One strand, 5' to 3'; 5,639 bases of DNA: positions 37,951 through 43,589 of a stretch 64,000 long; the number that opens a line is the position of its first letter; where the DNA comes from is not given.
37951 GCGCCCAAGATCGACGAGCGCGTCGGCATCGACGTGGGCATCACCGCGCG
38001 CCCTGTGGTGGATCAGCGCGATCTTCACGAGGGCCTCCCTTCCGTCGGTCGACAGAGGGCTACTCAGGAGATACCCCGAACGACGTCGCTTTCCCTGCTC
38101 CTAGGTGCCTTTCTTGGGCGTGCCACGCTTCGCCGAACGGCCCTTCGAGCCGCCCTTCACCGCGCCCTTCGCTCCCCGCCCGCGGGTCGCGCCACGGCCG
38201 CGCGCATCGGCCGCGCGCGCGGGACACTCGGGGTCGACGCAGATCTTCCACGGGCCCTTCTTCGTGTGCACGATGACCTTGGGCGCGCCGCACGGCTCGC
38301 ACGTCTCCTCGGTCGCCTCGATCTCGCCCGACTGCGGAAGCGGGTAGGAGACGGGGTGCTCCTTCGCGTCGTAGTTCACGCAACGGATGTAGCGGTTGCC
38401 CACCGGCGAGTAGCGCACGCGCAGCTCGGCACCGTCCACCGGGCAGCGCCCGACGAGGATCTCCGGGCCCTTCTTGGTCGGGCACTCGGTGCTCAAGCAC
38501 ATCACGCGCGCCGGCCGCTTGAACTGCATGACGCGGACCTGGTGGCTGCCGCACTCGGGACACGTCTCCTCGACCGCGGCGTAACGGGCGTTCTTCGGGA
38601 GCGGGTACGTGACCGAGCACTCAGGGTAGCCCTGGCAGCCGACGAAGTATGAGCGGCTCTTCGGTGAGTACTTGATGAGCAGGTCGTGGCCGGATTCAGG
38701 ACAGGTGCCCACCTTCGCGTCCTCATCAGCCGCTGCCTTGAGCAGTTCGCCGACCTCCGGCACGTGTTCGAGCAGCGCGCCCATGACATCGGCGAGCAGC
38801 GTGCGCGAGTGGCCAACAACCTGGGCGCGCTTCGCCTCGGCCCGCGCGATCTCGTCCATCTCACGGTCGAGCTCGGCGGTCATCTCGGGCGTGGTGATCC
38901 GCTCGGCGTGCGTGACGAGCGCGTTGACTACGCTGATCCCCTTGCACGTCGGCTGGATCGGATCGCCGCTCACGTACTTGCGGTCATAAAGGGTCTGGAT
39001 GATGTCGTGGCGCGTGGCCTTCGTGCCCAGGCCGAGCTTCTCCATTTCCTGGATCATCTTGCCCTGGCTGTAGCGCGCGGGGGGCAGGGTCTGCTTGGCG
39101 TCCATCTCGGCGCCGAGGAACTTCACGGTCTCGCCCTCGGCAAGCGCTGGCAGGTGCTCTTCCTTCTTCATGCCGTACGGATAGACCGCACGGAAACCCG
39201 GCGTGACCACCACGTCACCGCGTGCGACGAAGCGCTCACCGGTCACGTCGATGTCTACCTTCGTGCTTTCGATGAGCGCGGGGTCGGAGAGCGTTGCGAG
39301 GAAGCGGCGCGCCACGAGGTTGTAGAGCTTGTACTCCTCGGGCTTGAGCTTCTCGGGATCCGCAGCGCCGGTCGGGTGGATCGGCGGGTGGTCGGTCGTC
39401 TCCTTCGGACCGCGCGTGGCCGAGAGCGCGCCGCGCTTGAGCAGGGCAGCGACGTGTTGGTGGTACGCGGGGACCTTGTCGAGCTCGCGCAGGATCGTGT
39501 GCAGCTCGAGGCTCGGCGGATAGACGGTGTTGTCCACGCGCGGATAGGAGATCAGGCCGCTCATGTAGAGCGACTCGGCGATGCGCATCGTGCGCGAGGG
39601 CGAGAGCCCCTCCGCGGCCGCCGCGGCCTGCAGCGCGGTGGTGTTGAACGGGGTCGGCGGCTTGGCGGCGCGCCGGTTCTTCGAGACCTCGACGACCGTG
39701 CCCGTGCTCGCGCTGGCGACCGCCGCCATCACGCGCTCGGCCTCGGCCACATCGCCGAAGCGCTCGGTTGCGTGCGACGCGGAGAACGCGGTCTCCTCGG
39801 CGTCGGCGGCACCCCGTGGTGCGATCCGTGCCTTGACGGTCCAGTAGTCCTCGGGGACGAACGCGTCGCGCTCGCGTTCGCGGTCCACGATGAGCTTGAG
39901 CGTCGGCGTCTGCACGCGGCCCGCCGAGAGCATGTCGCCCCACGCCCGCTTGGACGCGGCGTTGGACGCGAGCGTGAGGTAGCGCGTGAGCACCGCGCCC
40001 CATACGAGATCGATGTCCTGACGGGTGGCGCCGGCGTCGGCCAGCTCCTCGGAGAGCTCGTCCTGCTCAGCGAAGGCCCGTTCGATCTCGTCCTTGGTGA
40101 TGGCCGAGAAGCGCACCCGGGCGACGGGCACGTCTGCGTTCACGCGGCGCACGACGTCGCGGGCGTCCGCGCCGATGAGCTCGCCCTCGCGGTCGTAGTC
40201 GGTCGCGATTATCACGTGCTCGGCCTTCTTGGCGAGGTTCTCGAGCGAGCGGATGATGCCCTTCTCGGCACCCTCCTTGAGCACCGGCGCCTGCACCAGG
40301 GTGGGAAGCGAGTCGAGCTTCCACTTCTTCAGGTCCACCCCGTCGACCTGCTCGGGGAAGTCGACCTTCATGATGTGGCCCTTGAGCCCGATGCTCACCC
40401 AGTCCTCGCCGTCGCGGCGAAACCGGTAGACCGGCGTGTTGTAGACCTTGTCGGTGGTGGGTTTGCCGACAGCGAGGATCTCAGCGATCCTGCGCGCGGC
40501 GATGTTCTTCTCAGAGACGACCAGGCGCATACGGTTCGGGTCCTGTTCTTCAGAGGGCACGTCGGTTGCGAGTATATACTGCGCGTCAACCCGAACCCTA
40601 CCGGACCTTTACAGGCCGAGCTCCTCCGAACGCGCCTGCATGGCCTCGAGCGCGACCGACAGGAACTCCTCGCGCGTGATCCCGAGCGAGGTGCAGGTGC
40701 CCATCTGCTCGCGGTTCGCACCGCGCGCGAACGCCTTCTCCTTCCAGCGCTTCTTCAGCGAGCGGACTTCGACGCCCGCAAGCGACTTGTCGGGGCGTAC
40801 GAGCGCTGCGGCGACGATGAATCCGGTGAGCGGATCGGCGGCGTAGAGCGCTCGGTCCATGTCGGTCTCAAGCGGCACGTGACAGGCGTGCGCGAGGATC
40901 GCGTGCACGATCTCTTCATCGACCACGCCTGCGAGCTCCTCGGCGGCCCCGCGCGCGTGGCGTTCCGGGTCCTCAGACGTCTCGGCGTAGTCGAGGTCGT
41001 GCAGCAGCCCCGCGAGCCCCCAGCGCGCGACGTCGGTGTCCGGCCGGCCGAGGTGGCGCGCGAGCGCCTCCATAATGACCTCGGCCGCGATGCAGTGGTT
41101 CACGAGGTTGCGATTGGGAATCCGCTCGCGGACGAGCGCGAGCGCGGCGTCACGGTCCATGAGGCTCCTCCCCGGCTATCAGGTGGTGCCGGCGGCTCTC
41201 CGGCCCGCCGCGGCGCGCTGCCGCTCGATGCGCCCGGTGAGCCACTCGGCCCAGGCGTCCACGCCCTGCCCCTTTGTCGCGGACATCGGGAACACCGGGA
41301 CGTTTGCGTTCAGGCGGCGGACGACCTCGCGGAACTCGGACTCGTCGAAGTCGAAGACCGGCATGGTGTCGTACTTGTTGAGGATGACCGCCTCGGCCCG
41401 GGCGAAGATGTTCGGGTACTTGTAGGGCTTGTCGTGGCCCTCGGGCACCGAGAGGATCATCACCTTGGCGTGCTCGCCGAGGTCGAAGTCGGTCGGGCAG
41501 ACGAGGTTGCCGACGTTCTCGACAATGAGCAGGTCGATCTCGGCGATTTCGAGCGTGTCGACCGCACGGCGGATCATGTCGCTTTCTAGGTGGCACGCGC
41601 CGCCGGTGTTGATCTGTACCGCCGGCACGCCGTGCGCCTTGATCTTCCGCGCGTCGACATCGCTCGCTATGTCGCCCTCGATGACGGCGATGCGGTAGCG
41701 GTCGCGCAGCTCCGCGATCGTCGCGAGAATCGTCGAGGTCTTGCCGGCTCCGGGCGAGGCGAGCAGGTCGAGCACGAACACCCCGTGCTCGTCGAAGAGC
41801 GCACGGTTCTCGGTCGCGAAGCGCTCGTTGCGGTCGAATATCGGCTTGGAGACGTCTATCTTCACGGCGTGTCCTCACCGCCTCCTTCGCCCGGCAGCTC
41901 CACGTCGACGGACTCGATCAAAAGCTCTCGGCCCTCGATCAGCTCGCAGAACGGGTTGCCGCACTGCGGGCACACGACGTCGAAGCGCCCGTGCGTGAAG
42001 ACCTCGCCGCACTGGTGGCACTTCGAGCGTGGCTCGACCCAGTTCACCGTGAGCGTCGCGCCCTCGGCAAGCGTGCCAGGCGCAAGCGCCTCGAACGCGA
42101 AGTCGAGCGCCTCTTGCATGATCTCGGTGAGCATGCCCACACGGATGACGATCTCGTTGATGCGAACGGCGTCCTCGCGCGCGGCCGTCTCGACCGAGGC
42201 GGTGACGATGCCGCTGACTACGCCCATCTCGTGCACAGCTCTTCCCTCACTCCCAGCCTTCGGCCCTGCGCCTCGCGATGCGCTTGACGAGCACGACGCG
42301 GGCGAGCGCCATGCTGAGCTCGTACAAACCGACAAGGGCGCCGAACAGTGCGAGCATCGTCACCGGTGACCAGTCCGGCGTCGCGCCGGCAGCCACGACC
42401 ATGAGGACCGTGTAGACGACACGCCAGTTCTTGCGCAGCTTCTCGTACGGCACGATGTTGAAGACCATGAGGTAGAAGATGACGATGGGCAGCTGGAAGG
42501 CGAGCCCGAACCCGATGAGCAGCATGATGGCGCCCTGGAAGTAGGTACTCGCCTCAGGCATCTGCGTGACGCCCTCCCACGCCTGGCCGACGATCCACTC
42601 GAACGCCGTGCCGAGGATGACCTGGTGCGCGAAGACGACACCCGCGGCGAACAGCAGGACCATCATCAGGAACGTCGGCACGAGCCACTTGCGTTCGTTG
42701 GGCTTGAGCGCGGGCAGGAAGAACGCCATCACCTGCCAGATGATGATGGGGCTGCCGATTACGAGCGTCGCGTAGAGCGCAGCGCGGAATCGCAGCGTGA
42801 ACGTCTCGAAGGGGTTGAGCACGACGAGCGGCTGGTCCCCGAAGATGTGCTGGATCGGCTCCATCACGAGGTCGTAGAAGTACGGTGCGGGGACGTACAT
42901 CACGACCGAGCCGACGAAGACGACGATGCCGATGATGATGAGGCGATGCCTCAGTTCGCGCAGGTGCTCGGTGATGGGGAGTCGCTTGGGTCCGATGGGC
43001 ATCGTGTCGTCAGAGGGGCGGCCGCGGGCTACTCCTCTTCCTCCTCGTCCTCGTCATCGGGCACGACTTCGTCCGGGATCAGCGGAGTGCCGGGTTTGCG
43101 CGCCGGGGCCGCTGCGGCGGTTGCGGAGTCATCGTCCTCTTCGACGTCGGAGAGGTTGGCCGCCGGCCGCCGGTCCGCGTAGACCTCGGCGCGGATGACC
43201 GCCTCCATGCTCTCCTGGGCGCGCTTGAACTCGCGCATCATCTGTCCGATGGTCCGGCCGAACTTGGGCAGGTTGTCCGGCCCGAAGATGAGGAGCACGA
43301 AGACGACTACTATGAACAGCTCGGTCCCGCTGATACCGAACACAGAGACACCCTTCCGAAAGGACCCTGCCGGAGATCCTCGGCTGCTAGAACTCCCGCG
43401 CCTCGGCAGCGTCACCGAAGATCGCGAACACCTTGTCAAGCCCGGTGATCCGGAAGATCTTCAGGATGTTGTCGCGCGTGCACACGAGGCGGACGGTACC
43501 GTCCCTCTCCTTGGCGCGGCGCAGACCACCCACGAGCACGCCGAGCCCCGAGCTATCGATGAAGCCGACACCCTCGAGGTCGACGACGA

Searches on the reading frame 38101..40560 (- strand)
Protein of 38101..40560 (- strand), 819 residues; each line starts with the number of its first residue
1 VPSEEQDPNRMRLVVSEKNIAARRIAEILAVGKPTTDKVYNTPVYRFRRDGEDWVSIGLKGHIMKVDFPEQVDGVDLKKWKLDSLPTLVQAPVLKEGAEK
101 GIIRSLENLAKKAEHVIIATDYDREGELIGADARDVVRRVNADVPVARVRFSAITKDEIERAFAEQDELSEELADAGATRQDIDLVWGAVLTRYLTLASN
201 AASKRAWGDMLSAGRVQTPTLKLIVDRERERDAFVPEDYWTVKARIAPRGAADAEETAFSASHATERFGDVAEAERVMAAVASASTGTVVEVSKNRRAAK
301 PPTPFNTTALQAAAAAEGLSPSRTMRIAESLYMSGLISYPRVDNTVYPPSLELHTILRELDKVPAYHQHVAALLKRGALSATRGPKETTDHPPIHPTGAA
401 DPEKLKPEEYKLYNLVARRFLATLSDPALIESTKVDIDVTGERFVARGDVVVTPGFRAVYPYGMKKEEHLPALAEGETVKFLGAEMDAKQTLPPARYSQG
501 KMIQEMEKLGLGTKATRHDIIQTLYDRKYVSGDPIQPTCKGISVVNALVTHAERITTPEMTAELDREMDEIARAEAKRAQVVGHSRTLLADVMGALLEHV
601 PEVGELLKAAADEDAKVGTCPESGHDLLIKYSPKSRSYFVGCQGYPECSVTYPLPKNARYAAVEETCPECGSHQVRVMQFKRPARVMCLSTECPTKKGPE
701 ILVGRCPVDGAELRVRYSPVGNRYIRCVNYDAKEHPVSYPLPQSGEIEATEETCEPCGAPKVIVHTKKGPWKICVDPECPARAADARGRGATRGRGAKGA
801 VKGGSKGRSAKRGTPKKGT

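Call 25: search_protein_families(library=pfam, proteins=[window:38101-40560:-], max_evalue=0.001)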
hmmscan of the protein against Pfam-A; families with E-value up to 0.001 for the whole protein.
window:38101-40560:- (819 aa): 3 families
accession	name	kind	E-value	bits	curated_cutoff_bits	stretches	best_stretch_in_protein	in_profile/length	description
PF01131.25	Topoisom_bac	-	3.6e-121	405.4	35.1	1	170-582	3-410/411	DNA topoisomerase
PF01396.24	Zn_ribbon_Top1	-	9.1e-14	51.4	32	1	617-657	1-39/39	Topoisomerase DNA binding C4 zinc finger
PF01751.28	Toprim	-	1.9e-10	41.2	23.1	1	13-154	2-96/96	Toprim domain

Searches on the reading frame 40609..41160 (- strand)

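Call 25: search_protein_families(library=pfam, proteins=[window:40609-41160:-], max_evalue=0.001)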
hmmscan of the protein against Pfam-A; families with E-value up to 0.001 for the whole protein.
window:40609-41160:- (183 aa): 1 family
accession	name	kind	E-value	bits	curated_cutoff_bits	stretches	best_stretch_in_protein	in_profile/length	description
PF01966.28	HD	-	6.8e-07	30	22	1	20-108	2-110/116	HD domain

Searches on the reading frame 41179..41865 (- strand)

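Call 25: search_protein_families(library=pfam, proteins=[window:41179-41865:-], max_evalue=0.001)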
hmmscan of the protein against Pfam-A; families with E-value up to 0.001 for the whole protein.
window:41179-41865:- (228 aa): 2 families
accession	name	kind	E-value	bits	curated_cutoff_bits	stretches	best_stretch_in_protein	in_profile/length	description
PF02492.25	cobW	-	4.1e-22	79.1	20.7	1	37-192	8-179/180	CobW/HypB/UreG, nucleotide-binding domain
PF03308.22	MeaB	-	0.00032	20.2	23.1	0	31-209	35-231/273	Methylmalonyl Co-A mutase-associated GTPase MeaB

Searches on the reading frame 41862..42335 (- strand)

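Call 25: search_protein_families(library=pfam, proteins=[window:41862-42335:-], max_evalue=0.001)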
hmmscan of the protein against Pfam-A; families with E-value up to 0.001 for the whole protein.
window:41862-42335:- (157 aa): 1 family
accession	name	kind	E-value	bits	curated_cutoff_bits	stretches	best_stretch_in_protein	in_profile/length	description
PF01155.25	HypA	-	2.8e-27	95.4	28.9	1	35-144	2-111/112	Hydrogenase/urease nickel incorporation, metallochaperone, hypA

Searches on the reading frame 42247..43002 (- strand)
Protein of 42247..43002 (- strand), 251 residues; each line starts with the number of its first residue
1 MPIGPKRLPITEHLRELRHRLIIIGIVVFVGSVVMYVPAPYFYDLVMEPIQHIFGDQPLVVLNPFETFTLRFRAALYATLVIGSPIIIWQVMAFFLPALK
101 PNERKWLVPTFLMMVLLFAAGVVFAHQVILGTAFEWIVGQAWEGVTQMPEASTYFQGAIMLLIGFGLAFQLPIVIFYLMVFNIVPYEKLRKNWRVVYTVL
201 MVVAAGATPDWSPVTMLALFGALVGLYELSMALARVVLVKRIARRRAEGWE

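Call 25: search_protein_families(library=pfam, proteins=[window:42247-43002:-], max_evalue=0.001)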
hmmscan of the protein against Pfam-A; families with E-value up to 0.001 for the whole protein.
window:42247-43002:- (251 aa): 1 family
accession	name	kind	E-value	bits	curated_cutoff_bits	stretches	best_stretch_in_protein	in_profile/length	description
PF00902.23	TatC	-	2.9e-53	181.2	25.1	1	12-220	1-206/208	Sec-independent protein translocase protein (TatC)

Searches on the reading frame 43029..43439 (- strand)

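Call 25: search_protein_families(library=pfam, proteins=[window:43029-43439:-], max_evalue=0.001)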
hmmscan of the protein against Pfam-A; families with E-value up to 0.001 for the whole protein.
window:43029-43439:- (136 aa): 1 family
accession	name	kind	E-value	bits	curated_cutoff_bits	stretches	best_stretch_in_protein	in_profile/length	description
PF02416.21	TatA_B_E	-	6.5e-13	48.1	21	1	36-85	1-50/53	mttA/Hcf106 family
